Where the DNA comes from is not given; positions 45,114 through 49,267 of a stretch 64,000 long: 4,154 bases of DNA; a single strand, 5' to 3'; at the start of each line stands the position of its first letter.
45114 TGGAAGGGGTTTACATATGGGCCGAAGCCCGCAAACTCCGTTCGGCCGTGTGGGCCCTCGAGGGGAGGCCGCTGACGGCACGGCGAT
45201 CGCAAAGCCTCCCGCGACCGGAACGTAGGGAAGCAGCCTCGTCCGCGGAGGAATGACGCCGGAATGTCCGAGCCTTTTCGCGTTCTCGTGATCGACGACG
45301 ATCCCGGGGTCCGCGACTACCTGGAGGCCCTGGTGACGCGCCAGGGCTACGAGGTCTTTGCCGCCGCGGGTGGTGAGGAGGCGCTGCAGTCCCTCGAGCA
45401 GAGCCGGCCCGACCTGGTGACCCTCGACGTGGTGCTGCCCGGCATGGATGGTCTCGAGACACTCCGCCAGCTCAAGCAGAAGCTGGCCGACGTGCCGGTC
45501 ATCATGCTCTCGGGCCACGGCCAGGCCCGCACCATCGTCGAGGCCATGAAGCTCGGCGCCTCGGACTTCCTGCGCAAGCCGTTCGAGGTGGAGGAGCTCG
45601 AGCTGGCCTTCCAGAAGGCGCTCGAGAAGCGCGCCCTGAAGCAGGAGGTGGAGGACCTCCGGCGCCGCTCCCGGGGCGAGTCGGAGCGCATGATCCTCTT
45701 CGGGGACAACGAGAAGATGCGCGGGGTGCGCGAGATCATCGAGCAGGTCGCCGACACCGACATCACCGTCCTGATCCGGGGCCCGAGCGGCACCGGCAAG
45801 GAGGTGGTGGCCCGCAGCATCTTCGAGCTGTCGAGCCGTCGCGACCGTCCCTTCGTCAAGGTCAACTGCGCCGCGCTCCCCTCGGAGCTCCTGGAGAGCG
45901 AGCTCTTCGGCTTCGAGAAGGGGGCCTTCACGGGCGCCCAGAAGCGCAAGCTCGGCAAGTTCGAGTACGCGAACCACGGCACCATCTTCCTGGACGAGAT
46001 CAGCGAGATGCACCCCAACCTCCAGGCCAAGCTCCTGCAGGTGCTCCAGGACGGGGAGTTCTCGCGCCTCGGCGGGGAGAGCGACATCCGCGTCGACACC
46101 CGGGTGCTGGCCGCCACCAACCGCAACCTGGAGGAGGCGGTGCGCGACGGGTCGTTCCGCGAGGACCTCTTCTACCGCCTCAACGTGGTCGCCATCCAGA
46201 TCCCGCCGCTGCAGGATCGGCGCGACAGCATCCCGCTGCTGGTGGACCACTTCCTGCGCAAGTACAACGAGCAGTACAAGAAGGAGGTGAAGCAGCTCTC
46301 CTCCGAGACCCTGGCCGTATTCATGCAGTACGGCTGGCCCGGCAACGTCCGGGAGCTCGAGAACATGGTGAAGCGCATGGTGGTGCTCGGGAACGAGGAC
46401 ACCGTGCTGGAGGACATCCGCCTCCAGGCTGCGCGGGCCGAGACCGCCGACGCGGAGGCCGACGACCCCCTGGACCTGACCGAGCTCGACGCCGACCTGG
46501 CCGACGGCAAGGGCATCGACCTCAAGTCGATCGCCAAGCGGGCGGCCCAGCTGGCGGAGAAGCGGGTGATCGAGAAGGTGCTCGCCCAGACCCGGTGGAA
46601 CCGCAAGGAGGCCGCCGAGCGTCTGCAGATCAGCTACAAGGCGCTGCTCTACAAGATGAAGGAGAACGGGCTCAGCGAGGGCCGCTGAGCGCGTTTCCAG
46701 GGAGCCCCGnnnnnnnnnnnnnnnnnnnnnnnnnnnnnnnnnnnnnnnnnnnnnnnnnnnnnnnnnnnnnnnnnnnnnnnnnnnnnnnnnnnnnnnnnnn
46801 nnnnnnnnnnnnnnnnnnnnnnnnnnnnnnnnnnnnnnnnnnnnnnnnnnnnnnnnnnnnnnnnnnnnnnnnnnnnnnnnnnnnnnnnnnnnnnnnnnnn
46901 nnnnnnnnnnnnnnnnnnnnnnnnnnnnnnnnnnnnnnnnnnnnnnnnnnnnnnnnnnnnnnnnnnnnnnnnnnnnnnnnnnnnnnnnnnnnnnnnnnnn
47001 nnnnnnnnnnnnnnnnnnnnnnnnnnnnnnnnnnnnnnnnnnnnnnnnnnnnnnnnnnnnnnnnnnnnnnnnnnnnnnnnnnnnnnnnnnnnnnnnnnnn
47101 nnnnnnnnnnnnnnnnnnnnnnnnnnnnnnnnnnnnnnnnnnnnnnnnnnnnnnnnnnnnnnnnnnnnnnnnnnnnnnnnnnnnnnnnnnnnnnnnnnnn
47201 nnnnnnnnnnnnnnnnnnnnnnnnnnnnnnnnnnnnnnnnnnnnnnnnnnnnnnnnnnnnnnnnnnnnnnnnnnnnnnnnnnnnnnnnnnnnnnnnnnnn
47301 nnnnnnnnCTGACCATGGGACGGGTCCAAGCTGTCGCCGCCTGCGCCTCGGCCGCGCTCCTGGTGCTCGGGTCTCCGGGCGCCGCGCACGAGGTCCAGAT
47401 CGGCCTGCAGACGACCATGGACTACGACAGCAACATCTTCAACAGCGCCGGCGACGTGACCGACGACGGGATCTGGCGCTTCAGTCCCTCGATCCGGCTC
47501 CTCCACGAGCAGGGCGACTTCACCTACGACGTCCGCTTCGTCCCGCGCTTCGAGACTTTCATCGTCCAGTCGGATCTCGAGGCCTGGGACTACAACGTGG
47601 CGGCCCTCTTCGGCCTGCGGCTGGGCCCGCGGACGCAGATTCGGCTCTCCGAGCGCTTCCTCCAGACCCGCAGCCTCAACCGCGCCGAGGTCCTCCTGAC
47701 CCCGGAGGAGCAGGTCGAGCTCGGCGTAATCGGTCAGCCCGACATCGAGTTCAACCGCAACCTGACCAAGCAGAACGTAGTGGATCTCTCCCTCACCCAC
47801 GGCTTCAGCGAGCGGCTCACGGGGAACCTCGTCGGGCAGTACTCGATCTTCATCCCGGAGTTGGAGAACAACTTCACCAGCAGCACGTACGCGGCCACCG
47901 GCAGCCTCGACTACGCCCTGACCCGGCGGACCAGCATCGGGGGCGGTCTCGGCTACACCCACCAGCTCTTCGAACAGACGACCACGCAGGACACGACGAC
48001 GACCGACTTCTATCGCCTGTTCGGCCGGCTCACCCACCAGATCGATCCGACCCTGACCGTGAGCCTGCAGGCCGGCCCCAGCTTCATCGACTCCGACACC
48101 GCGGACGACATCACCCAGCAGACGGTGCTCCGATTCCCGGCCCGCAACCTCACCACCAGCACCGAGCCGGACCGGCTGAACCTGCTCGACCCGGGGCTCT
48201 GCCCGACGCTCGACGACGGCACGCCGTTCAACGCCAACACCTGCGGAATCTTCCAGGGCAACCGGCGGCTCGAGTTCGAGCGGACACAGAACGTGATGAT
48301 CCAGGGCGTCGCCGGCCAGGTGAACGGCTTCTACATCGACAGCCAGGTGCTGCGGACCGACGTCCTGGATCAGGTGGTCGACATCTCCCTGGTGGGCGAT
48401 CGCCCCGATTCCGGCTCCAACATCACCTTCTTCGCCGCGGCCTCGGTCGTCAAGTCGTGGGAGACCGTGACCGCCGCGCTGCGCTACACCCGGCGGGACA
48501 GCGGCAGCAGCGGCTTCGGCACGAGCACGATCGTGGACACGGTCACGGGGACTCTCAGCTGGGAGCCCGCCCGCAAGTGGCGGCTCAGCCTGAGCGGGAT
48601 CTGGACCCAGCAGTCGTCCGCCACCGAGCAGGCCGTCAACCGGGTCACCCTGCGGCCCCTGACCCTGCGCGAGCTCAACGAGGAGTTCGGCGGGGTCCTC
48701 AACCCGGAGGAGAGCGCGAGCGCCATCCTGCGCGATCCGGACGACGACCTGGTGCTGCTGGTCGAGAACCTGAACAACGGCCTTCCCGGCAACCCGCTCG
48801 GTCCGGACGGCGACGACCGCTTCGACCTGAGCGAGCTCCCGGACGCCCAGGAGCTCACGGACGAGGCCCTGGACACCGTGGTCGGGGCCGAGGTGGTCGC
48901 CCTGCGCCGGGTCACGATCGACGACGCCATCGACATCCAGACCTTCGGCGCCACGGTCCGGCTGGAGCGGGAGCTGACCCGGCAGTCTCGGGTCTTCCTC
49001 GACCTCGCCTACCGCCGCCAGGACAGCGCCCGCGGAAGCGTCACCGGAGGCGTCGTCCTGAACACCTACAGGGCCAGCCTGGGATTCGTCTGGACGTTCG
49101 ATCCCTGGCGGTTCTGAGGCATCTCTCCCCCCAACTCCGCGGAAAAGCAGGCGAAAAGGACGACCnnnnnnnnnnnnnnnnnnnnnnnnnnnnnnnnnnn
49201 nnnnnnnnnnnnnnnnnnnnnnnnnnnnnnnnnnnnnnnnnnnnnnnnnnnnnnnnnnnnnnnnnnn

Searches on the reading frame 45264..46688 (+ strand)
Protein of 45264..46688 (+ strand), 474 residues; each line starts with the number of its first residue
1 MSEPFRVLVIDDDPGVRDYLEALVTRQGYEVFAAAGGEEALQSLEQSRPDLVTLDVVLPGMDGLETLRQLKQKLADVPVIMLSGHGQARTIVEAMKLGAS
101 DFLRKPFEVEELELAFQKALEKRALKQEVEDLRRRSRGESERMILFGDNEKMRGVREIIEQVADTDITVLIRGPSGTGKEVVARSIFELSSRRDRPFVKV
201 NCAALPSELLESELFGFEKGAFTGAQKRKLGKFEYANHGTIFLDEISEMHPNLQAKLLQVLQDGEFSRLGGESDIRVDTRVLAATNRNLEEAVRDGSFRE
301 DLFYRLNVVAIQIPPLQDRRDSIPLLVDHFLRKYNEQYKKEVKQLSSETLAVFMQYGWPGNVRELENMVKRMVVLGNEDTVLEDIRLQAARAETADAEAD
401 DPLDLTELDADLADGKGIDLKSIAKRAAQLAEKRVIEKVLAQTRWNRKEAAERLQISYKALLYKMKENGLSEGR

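Call 9: search_protein_families(library=ncbifam, proteins=[window:45264-46688:+], max_evalue=0.00001)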
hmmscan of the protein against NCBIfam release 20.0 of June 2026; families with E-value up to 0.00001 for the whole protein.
window:45264-46688:+ (474 aa): 117 families (the best 25 are shown)
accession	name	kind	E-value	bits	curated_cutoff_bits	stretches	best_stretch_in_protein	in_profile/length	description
NF008469.0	PRK11361.1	equivalog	6.4e-137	457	714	1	5-470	5-456/461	acetoacetate metabolism transcriptional regulator AtoC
TIGR01818.1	ntrC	equivalog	9.2e-131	436.8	558.6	1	7-467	1-462/463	nitrogen regulation protein NR(I)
TIGR02915.1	PEP_resp_reg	equivalog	5.4e-121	404.5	502.6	1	7-468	1-442/445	PEP-CTERM-box response regulator transcription factor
NF051870.1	NAssimRespRegNtrX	equivalog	2.4e-115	386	600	1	7-396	4-387/452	nitrogen assimilation response regulator NtrX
TIGR01817.1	nifA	equivalog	1e-109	367.7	528.85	1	111-468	166-527/534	nif-specific transcriptional activator NifA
NF007689.0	PRK10365.1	equivalog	1.7e-107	360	760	1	5-465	6-439/441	sigma-54-dependent response regulator transcription factor ZraR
NF008176.1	PRK10923.1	equivalog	2e-106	356.4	620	1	7-470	6-468/469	nitrogen regulation protein NR(I)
NF041946.1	LuxO_transreg_Vib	equivalog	4.7e-106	355.4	800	1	21-466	13-458/463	quorum-sensing sigma-54 dependent transcriptional regulator LuxO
NF041552.1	TF_PrdR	equivalog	2.4e-105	353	795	1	108-467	236-575/577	sigma-54 dependent transcriptional regulator PrdR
NF050807.1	TransRegFlbDCaul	equivalog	1.8e-100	336.9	750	1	22-467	18-437/454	sigma-54-dependent transcriptional regulator FlbD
NF011695.0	PRK15115.1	equivalog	6.1e-99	331.8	763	1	3-394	5-386/445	two-component system response regulator GlrR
NF038308.1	RNA_repair_RtcR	equivalog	1.6e-98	330.9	650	1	90-460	125-503/530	RNA repair transcriptional activator RtcR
NF049963.1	RespRegFlgRCampy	domain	4.7e-97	325.5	750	1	7-393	3-385/429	fla regulon two-component system response regulator FlgR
NF003451.0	PRK05022.1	equivalog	4e-95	319.5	476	1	119-464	167-504/512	nitric oxide reductase transcriptional regulator NorR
NF041906.1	V4R_TF_MobR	exception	3e-90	303.2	999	1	124-467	209-543/544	phenol degradation transcriptional regulator MobR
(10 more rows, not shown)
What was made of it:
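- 45264..46688 (+): Response-regulator gene encoding a sigma-54 activator (receiver, AAA+ sigma-54 interaction and Fis-type HTH domains; GAFTGA at residue 220). It is the first gene of the plus-strand set. It scores 404.5 bits on the PrsR model TIGR02915, below the 502.6 cut-off (call 9).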

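Call 10: find_related_loci(query=window:45264-46688:+, collection=genome_contigs, flank=6000)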
Query window:45264-46688:+ (474 aa) in genome_contigs; peptide patterns used: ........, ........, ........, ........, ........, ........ (x = any residue, [..] = any of these).
599 stretches matched a pattern (row limit reached: there are more); 585 encode a relative of the query (tblastn E <= 1e-3); the best 80 are kept; 80 distinct loci.
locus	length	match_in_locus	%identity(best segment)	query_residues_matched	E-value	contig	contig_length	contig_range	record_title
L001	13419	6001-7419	79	2-474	0e+0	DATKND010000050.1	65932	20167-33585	MAG TPA_asm: Myxococcota bacterium isolate SMAG_U14728 k141_2809309, whole genome shotgun sequence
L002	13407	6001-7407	78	1-472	0e+0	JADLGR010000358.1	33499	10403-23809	MAG: Deltaproteobacteria bacterium isolate SJ448 c_000001513394, whole genome shotgun sequence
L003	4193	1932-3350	78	2-474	0e+0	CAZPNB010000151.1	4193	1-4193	MAG TPA_asm: uncultured Spirochaetales bacterium isolate binchicken_co165_363 genome assembly, contig: k141_1558736, who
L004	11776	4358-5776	77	1-474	0e+0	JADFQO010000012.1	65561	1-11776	MAG: Myxococcales bacterium isolate B7T1B8 B7T1B8_NODE541, whole genome shotgun sequence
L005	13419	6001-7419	77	1-474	0e+0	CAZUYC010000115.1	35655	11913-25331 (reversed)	MAG TPA_asm: uncultured Spirochaetales bacterium isolate binchicken_co165_278 genome assembly, contig: k141_2758872, who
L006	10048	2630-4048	76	1-474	0e+0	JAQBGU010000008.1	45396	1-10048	MAG: Deltaproteobacteria bacterium isolate MAG_451_bin-01 451_bin-01_ctg-008, whole genome shotgun sequence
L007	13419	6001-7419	76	1-474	0e+0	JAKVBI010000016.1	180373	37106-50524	MAG: Myxococcota bacterium isolate ALOHA_ZT_24 ZT-Myxococcota-1_16, whole genome shotgun sequence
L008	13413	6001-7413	76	1-474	0e+0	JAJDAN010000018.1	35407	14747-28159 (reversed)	MAG: Deltaproteobacteria bacterium isolate OFTM107 OFTM107_17, whole genome shotgun sequence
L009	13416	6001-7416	75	1-474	0e+0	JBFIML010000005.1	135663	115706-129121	MAG: Myxococcota bacterium isolate Mix_sand12.2021.10.G.3 k141_2289045_length_135663_cov_45.6661, whole genome shotgun s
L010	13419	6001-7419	84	1-474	0e+0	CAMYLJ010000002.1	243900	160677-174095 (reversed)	MAG: uncultured delta proteobacterium isolate FCS_M_Myxococcota_02 genome assembly, contig: scaffold_9, whole genome sho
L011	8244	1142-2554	76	1-474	0e+0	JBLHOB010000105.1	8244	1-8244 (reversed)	MAG: Myxococcota bacterium isolate 3300055726_23 Ga0535650_0016219, whole genome shotgun sequence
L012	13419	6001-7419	75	1-474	0e+0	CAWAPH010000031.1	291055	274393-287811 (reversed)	MAG: uncultured delta proteobacterium isolate MFD03804.bin.2.13 genome assembly, contig: contig_7890, whole genome shotg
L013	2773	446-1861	73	1-474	0e+0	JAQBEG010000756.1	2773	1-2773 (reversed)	MAG: Deltaproteobacteria bacterium isolate MAG_424_bin-21 424_bin-21_ctg-756, whole genome shotgun sequence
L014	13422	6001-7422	73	1-473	0e+0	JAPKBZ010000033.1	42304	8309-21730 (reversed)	MAG: Myxococcota bacterium isolate ANT-51 NODE_485_length_42304_cov_19.152879, whole genome shotgun sequence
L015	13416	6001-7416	73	1-474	0e+0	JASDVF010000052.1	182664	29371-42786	MAG: Myxococcota bacterium isolate P24860_114_MAG_114 P24860_114_S12_mspades_45_length_182664_cov_20, whole genome shotg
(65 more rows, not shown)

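Call 57: search_protein_families(library=pfam, proteins=[window:45264-46688:+], max_evalue=0.001)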
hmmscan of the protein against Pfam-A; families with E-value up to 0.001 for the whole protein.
window:45264-46688:+ (474 aa): 9 families
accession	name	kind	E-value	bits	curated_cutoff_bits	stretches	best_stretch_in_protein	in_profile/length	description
PF00158.32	Sigma54_activat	-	8.2e-71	237.5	20.2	1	146-312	2-168/168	Sigma-54 interaction domain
PF00072.30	Response_reg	-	1.6e-33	115.6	30.2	1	7-115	1-109/111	Response regulator receiver domain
PF25601.1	AAA_lid_14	-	2.8e-24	85.2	27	1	318-384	2-69/87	AAA+ ATPase lid domain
PF14532.12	Sigma54_activ_2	-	1.2e-19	71.3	25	1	147-316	2-138/138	Sigma-54 interaction domain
PF02954.25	HTH_8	-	1.2e-11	44.5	22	1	431-467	5-41/42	Bacterial regulatory protein, Fis family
PF07728.20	AAA_5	-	3e-09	37.4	22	1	169-288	2-124/139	AAA domain (dynein-related subfamily)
PF07724.20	AAA_2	-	5.1e-09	36.8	27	1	167-285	4-123/166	AAA domain (Cdc48 subfamily)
PF00004.35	AAA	-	7.8e-07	30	21.2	1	169-295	1-120/131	ATPase family associated with various cellular activities (AAA)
PF01078.27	Mg_chelatase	-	3.7e-05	23.6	20.3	0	224-286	93-157/207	Magnesium chelatase, subunit ChlI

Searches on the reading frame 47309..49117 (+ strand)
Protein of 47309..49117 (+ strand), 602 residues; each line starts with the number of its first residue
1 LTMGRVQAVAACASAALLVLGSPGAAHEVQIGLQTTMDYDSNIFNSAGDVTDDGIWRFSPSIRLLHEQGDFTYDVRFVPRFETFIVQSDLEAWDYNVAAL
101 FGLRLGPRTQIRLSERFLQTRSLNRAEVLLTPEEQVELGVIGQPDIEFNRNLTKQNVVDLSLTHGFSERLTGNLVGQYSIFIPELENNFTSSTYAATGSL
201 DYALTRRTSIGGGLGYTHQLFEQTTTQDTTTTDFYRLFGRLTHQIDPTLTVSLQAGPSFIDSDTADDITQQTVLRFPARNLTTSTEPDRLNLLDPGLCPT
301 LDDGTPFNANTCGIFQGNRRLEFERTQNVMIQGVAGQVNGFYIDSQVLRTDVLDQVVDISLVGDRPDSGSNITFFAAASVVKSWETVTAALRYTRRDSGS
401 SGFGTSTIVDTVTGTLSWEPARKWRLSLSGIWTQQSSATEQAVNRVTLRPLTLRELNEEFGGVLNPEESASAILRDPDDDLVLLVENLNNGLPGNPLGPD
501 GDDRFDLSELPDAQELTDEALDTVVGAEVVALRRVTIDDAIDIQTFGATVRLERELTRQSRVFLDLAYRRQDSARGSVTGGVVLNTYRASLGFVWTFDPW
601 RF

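Call 27: search_protein_families(library=ncbifam, proteins=[window:47309-49117:+], max_evalue=0.00001)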
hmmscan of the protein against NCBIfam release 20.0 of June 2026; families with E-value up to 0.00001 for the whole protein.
window:47309-49117:+ (602 aa): 0 families

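Call 57: search_protein_families(library=pfam, proteins=[window:47309-49117:+], max_evalue=0.001)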
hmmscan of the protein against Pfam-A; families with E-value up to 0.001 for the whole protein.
window:47309-49117:+ (602 aa): 1 family
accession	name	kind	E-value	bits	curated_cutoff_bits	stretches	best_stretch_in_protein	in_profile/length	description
PF03797.25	Autotransporter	-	7.2e-05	23.1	26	1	187-271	19-103/255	Autotransporter beta-domain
